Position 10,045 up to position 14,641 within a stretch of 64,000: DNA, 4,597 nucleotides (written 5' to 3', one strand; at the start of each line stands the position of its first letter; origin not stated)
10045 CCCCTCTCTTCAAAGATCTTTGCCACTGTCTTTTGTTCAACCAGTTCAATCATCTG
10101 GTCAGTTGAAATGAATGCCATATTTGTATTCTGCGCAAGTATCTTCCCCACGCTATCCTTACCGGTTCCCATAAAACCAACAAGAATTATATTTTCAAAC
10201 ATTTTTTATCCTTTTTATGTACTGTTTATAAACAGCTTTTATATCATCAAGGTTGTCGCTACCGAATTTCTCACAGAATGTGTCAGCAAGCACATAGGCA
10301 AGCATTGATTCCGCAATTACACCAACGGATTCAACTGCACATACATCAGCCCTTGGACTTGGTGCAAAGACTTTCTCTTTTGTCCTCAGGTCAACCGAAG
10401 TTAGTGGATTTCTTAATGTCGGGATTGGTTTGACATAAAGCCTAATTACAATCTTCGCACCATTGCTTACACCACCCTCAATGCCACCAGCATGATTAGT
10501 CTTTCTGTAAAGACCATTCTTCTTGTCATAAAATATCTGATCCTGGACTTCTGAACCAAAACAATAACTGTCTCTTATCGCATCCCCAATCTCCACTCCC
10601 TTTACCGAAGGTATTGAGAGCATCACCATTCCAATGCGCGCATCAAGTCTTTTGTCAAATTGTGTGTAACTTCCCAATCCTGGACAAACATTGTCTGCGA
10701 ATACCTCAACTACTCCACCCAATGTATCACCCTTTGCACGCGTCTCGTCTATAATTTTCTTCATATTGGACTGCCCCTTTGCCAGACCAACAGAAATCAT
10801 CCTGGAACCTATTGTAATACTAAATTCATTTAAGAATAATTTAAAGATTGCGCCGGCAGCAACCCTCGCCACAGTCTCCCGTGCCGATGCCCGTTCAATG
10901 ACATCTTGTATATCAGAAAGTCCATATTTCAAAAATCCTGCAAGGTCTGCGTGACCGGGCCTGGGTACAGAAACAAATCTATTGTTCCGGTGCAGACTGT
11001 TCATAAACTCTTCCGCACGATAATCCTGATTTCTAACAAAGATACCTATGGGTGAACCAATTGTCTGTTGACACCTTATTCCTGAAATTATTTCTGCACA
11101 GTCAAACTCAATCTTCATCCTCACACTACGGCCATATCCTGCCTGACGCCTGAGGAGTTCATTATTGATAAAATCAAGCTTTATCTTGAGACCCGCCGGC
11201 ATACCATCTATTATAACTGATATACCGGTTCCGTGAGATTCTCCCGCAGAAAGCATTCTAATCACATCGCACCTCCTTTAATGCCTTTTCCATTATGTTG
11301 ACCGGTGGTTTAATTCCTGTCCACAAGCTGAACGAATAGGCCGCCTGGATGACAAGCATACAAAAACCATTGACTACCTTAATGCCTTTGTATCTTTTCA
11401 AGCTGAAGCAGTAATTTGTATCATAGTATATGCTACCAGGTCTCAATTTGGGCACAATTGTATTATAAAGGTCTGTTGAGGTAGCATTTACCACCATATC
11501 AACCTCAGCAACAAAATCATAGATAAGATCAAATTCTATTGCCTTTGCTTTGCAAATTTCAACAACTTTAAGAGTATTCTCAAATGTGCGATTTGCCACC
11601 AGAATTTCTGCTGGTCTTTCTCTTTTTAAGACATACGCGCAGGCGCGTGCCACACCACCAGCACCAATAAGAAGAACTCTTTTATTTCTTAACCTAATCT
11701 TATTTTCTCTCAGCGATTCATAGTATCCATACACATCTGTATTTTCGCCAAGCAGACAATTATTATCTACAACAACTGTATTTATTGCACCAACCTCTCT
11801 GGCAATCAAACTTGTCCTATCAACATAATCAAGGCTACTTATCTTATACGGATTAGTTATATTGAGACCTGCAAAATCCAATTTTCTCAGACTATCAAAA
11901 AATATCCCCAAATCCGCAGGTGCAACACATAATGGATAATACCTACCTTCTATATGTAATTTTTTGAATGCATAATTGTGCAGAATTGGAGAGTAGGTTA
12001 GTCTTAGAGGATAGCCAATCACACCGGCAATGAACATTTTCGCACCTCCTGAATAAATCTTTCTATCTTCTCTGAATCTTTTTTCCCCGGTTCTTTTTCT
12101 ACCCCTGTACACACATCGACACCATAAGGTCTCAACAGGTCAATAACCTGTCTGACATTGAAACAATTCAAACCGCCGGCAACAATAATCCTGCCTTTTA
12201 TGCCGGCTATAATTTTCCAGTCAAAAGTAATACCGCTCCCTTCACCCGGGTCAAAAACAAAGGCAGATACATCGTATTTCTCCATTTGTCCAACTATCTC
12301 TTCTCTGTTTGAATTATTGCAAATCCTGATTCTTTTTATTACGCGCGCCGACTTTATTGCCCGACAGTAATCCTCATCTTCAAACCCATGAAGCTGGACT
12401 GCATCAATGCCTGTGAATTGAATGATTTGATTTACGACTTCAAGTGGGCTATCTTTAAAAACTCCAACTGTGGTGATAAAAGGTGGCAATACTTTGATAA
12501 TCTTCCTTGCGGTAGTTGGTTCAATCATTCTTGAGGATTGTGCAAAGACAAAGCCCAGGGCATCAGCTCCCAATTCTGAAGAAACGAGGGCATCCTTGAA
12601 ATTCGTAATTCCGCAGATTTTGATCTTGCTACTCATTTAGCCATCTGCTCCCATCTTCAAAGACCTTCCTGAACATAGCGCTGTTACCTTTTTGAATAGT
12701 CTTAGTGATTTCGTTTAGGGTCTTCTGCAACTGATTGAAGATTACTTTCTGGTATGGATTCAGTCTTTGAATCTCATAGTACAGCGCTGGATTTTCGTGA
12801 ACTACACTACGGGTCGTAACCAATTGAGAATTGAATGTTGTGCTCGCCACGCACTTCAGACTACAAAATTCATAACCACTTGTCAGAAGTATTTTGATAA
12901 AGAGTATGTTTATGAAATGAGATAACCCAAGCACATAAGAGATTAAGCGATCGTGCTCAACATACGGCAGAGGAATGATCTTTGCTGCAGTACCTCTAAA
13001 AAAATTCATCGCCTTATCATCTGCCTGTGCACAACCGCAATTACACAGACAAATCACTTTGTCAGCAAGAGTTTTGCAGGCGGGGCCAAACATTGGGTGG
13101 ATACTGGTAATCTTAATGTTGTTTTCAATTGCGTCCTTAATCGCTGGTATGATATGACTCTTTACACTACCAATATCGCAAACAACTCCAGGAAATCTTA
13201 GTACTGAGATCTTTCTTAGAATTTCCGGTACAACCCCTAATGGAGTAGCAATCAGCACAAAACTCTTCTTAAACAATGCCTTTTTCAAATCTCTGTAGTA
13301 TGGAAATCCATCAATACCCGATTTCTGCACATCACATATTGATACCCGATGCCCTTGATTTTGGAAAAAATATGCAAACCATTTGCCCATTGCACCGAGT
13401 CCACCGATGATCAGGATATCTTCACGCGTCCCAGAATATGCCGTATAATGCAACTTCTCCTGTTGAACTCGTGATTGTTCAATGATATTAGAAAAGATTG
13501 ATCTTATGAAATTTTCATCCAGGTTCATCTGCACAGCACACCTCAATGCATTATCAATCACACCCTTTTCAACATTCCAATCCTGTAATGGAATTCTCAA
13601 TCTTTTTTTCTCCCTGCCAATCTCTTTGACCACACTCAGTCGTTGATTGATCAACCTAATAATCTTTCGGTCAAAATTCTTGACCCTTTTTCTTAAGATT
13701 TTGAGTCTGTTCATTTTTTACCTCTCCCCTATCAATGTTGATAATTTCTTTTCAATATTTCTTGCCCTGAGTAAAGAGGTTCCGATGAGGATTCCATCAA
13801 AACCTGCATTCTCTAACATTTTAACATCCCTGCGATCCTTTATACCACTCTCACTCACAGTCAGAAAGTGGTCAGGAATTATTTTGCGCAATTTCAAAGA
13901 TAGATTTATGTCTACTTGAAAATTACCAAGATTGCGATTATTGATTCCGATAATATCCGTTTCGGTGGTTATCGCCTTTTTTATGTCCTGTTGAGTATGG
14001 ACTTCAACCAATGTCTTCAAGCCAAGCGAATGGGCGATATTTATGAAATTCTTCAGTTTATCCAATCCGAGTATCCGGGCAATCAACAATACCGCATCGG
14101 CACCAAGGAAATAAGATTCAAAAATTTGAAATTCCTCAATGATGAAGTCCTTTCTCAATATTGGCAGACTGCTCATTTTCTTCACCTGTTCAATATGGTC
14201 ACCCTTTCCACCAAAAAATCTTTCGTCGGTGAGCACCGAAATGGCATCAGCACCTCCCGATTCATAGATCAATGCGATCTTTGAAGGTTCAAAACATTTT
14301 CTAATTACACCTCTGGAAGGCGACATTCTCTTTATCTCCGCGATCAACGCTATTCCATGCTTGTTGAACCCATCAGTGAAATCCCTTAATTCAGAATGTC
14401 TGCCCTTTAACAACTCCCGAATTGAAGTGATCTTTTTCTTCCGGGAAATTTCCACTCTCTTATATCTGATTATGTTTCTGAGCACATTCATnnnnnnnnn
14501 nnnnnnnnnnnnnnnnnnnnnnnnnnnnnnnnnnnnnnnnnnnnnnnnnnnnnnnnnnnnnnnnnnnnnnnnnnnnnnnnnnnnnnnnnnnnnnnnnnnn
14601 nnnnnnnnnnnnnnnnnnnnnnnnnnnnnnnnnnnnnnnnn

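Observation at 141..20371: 22-gene gap-free his-trp-aro supraoperon with interleaved gene order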

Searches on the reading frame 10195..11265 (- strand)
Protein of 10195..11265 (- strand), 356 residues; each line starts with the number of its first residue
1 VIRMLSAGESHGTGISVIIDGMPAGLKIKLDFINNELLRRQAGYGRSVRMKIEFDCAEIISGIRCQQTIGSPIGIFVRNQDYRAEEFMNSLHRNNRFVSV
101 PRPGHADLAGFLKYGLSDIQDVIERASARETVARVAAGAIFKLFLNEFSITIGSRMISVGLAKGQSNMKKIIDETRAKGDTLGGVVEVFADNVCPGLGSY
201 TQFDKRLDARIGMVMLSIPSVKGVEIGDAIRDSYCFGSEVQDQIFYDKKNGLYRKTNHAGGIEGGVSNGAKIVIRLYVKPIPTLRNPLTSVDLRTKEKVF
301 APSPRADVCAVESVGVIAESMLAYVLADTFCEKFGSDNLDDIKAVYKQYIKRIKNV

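Call 4: search_protein_families(library=ncbifam, proteins=[window:10195-11265:-])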
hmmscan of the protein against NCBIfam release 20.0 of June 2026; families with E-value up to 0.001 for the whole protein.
window:10195-11265:- (356 aa): 3 families
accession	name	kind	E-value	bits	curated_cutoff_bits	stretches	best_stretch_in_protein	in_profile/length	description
NF003793.1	PRK05382.1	equivalog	1.5e-108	362.6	321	2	165-331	181-343/344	chorismate synthase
TIGR00033.1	aroC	equivalog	6.8e-101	337.7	212.2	2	165-336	182-350/351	chorismate synthase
NF009113.0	PRK12463.1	equivalog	4.8e-97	325.4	799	2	166-354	200-388/390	chorismate synthase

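Call 20: find_related_loci(query=window:10195-11265:-, collection=metagenome_contigs, flank=10000)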
Query window:10195-11265:- (356 aa) in metagenome_contigs; peptide patterns used: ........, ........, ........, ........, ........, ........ (x = any residue, [..] = any of these).
122 stretches matched a pattern, but none encodes a relative of the query by tblastn (E <= 1e-3).
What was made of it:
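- Tried and rejected: It found nothing (call 20).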

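Call 23: find_related_loci(query=A2, collection=metagenome_contigs, flank=10000)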
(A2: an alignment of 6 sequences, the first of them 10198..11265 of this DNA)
Query A2 (356 aa) in metagenome_contigs; peptide patterns used: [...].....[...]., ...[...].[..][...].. (x = any residue, [..] = any of these).
487 stretches matched a pattern; 119 encode a relative of the query (tblastn E <= 1e-3); the best 80 are kept; 80 distinct loci.
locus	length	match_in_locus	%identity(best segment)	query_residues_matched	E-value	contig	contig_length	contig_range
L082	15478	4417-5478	67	1-356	4e-163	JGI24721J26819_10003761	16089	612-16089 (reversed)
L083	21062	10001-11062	68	1-356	2e-158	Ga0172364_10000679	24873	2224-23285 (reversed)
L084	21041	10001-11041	68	1-353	2e-157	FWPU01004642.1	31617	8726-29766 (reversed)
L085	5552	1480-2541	65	1-356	2e-158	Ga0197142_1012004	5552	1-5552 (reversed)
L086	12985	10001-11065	64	1-356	5e-155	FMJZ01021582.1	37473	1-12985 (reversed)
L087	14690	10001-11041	66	1-353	1e-154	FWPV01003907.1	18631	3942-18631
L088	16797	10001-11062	65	1-356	2e-153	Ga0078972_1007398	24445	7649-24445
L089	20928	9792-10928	56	1-355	3e-133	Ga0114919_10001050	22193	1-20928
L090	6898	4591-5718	55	1-353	5e-130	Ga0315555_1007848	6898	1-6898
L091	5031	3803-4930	52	1-353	2e-127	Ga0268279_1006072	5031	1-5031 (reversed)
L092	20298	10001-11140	50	1-355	4e-117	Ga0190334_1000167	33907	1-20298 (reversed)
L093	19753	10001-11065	64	1-356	5e-155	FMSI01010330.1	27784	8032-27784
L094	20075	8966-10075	46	2-354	4e-107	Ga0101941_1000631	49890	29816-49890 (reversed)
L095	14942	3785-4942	46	1-356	3e-105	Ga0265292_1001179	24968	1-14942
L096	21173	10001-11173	43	2-353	6e-101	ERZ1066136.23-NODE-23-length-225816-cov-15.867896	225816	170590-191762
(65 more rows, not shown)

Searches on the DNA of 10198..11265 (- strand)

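Call 64: search_rna_families(sources=[L089, L092, L163, L165, L007, L014, L010], threshold=gathering)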
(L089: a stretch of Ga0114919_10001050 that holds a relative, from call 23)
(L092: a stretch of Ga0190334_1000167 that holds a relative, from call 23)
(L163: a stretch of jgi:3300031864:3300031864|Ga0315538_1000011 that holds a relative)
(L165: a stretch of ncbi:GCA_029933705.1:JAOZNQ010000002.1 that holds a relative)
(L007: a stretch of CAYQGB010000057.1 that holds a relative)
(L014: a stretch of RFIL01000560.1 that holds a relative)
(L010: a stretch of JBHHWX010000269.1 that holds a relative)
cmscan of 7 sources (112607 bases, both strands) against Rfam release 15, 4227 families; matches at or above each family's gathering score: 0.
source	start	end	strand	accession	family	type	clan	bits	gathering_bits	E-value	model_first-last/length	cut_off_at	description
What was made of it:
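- On Rfam leader families (His_leader, Trp_leader, Phe_leader, Thr_leader, Leu_leader; T-box): There was no hit at gathering score in L089, L092, L163, L165, L007, L014 or L010 (call 64).
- Tried and rejected: Rfam on seven relatives gave nothing (call 64).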

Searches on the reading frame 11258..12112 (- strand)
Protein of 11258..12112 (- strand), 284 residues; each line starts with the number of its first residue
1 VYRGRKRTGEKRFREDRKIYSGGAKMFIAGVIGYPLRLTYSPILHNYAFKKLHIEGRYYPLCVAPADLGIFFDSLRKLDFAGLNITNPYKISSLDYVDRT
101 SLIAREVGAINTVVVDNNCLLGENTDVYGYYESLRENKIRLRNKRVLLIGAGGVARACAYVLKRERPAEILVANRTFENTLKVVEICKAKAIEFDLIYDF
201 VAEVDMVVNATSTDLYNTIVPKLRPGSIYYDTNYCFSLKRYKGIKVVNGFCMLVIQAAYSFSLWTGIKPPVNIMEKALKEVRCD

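Call 4: search_protein_families(library=ncbifam, proteins=[window:11258-12112:-])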
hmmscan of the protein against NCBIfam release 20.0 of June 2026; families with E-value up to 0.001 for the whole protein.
window:11258-12112:- (284 aa): 19 families
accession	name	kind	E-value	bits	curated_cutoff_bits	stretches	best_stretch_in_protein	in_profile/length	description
TIGR00507.1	aroE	equivalog_domain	5.1e-60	202.9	200.2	1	29-280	3-267/270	shikimate dehydrogenase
NF001319.0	PRK00258.3-3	equivalog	4.8e-52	176.7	252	1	24-281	4-273/279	shikimate dehydrogenase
NF001312.0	PRK00258.1-4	equivalog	7.6e-47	159.9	295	1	25-272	8-271/285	shikimate dehydrogenase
NF001322.0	PRK00258.3-6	equivalog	1.1e-43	149.6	285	1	26-277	5-262/272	shikimate dehydrogenase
NF001314.0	PRK00258.2-2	equivalog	1.1e-42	146.1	248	1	28-280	9-286/290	shikimate dehydrogenase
NF001310.0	PRK00258.1-2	equivalog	4.6e-42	144.1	221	1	31-280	7-274/279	shikimate dehydrogenase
NF006802.0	PRK09310.1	equivalog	1.1e-39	136.6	598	1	24-265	213-454/477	bifunctional 3-dehydroquinate dehydratase/shikimate dehydrogenase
NF001316.0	PRK00258.2-5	equivalog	1.5e-38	132.6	247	1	30-281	5-260/263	shikimate dehydrogenase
NF001315.0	PRK00258.2-4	equivalog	2.6e-38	131.8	413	1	28-280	9-281/284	shikimate dehydrogenase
NF001311.0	PRK00258.1-3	equivalog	7.2e-38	130.4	235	1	26-280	5-271/279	shikimate dehydrogenase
NF001313.0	PRK00258.2-1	equivalog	9.4e-37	127.1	431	1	28-279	11-287/290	shikimate dehydrogenase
NF009200.0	PRK12548.1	subfamily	1.5e-32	113.1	432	1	23-276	8-285/289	shikimate dehydrogenase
NF009201.0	PRK12549.1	subfamily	3.4e-32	111.7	235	2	25-186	6-172/286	shikimate dehydrogenase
TIGR01809.1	Shik-DH-AROM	equivalog_domain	5.5e-28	97.9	196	1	29-198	8-180/282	shikimate dehydrogenase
NF009390.0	PRK12749.1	equivalog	8.3e-25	87.7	349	1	24-186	5-167/288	quinate/shikimate dehydrogenase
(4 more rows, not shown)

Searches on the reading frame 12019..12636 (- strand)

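Call 4: search_protein_families(library=ncbifam, proteins=[window:12019-12636:-])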
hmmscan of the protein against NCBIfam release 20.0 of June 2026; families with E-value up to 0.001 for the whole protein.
window:12019-12636:- (205 aa): 13 families
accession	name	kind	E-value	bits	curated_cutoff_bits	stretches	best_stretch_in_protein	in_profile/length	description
NF002298.0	PRK01222.1-4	equivalog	2.9e-57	193.7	215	1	3-201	3-205/209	phosphoribosylanthranilate isomerase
NF002297.0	PRK01222.1-3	equivalog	4.4e-42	143.9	259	1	4-202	2-203/204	phosphoribosylanthranilate isomerase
NF002299.0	PRK01222.1-6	equivalog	5.1e-41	140.5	231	1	3-201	18-228/231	phosphoribosylanthranilate isomerase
NF002300.0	PRK01222.1-7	equivalog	1.3e-40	139.1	212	1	4-200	3-193/195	phosphoribosylanthranilate isomerase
NF006945.0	PRK09427.1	equivalog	3.5e-38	131.3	380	1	4-200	261-460/461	bifunctional indole-3-glycerol-phosphate synthase TrpC/phosphoribosylanthranilate isomerase TrpF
NF002296.0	PRK01222.1-2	equivalog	3.1e-37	128.5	270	1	3-201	8-215/221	phosphoribosylanthranilate isomerase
NF002295.0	PRK01222.1-1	equivalog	2.9e-35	121.7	216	1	1-201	1-213/219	phosphoribosylanthranilate isomerase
NF002302.0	PRK01222.2-2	equivalog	5.4e-33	114.9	172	1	4-200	2-188/193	phosphoribosylanthranilate isomerase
NF002304.0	PRK01222.2-4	equivalog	5.4e-32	110.9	181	1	5-200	3-205/208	phosphoribosylanthranilate isomerase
NF010563.0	PRK13958.1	equivalog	2.5e-28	99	234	1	4-199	2-204/210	phosphoribosylanthranilate isomerase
NF002303.0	PRK01222.2-3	equivalog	3.7e-28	98.5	224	1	4-201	2-203/208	phosphoribosylanthranilate isomerase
NF002301.0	PRK01222.2-1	equivalog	4.3e-27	95.1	232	1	3-200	3-211/217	phosphoribosylanthranilate isomerase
NF010376.0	PRK13803.1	equivalog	2.2e-22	79.7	819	1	2-201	4-208/600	bifunctional phosphoribosylanthranilate isomerase/tryptophan synthase subunit beta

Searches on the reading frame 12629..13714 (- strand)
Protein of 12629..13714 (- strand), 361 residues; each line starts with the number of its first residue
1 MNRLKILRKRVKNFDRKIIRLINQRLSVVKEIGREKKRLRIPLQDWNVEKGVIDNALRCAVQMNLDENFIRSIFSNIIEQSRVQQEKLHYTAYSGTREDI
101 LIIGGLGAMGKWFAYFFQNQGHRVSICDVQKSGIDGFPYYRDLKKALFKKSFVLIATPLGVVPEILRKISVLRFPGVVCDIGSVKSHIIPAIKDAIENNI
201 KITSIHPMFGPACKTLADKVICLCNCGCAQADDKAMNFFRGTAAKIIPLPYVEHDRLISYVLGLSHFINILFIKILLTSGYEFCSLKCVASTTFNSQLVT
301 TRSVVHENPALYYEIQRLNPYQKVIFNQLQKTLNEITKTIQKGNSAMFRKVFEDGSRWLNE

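Call 4: search_protein_families(library=ncbifam, proteins=[window:12629-13714:-])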
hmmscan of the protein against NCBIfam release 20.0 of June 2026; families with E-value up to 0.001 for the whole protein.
window:12629-13714:- (361 aa): 34 families (the best 25 are shown)
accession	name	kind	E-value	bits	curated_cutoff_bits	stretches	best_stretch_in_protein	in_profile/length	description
NF008400.0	PRK11199.1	equivalog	4.9e-45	154.1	273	1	2-360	3-351/374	bifunctional chorismate mutase/prephenate dehydrogenase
NF006409.0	PRK08655.1-3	equivalog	1.5e-32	113.4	310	1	100-351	3-259/290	prephenate dehydrogenase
NF006411.0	PRK08655.1-5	equivalog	8.5e-30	103.9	464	1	98-350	3-262/443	prephenate dehydrogenase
NF006408.0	PRK08655.1-2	equivalog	6.6e-29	100.9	422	1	99-353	8-269/441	prephenate dehydrogenase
NF006410.0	PRK08655.1-4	equivalog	1.5e-26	93.2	498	1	100-357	7-274/446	prephenate dehydrogenase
NF006407.0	PRK08655.1-1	equivalog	4e-25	88.5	834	1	100-348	3-260/439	prephenate dehydrogenase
NF006307.0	PRK08507.1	equivalog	1.1e-14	54.3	295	1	146-353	55-266/275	prephenate dehydrogenase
TIGR01791.2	CM_archaeal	equivalog_domain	3.5e-13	49.4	66.95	1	6-85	3-82/83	chorismate mutase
NF004925.0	PRK06285.1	equivalog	4e-11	42.8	77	1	2-88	7-93/99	chorismate mutase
NF007910.0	PRK10622.1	equivalog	4.6e-11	42.2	577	1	2-110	5-113/386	bifunctional chorismate mutase/prephenate dehydratase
NF006457.0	PRK08818.1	equivalog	1.1e-10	41.2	411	1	101-347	8-254/373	prephenate dehydrogenase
NF005107.0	PRK06545.1-5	equivalog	2.1e-10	40.1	414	1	142-354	55-276/367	prephenate dehydrogenase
TIGR01805.1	CM_mono_grmpos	equivalog_domain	3.3e-10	40.1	71.2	1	4-83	1-79/81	chorismate mutase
TIGR01797.1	CM_P_1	equivalog_domain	4.2e-10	39.7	73.7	1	4-85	1-82/83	chorismate mutase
TIGR01803.1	CM-like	subfamily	5.3e-09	36.1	73.35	1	6-81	3-78/82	chorismate mutase family protein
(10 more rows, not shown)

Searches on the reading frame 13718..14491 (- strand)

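Call 4: search_protein_families(library=ncbifam, proteins=[window:13718-14491:-])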
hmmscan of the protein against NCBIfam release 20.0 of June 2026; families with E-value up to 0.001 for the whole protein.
window:13718-14491:- (257 aa): 17 families
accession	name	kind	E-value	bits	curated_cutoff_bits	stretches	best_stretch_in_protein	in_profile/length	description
NF001377.0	PRK00278.2-4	equivalog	1.2e-93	313.1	260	1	1-254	1-256/259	indole-3-glycerol phosphate synthase TrpC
NF001373.0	PRK00278.1-6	equivalog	7.2e-79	264.6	317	1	2-255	3-262/263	indole-3-glycerol phosphate synthase TrpC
NF001372.0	PRK00278.1-4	subfamily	9.1e-73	244.9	370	1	2-255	30-293/295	indole-3-glycerol phosphate synthase TrpC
NF001378.0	PRK00278.2-5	equivalog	5.6e-72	242.1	360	1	3-254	2-259/263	indole-3-glycerol phosphate synthase TrpC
NF006945.0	PRK09427.1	equivalog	1.1e-71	241.7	380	1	2-255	8-259/461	bifunctional indole-3-glycerol-phosphate synthase TrpC/phosphoribosylanthranilate isomerase TrpF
NF001375.0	PRK00278.2-2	equivalog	4.1e-71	239.3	360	1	4-256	2-250/255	indole-3-glycerol phosphate synthase TrpC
NF001370.0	PRK00278.1-2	equivalog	2.9e-69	233.2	348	1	2-255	3-262/266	indole-3-glycerol phosphate synthase TrpC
NF001376.0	PRK00278.2-3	equivalog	7.2e-69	232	284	1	16-255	13-253/255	indole-3-glycerol phosphate synthase TrpC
NF001371.0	PRK00278.1-3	equivalog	1.8e-65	220.9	307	1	1-253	2-251/255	indole-3-glycerol phosphate synthase TrpC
NF001369.0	PRK00278.1-1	equivalog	2.9e-64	216.8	329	1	1-253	3-257/271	indole-3-glycerol phosphate synthase TrpC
NF010562.0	PRK13957.1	equivalog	2.1e-59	200.7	414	1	2-251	8-249/252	indole-3-glycerol-phosphate synthase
NF001374.0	PRK00278.2-1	equivalog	2.2e-52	177.9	258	1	32-246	30-243/249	indole-3-glycerol phosphate synthase TrpC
NF010375.0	PRK13802.1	equivalog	8.4e-50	169.6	1386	1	44-252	47-255/695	bifunctional indole-3-glycerol phosphate synthase/tryptophan synthase subunit beta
NF041303.1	Indglycph_syn_Halo_TrpC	equivalog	1e-47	162.6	380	1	45-243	45-239/250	indole-3-glycerol phosphate synthase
NF003302.0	PRK04302.1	subfamily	0.00064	19.5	132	0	142-255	99-220/223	triose-phosphate isomerase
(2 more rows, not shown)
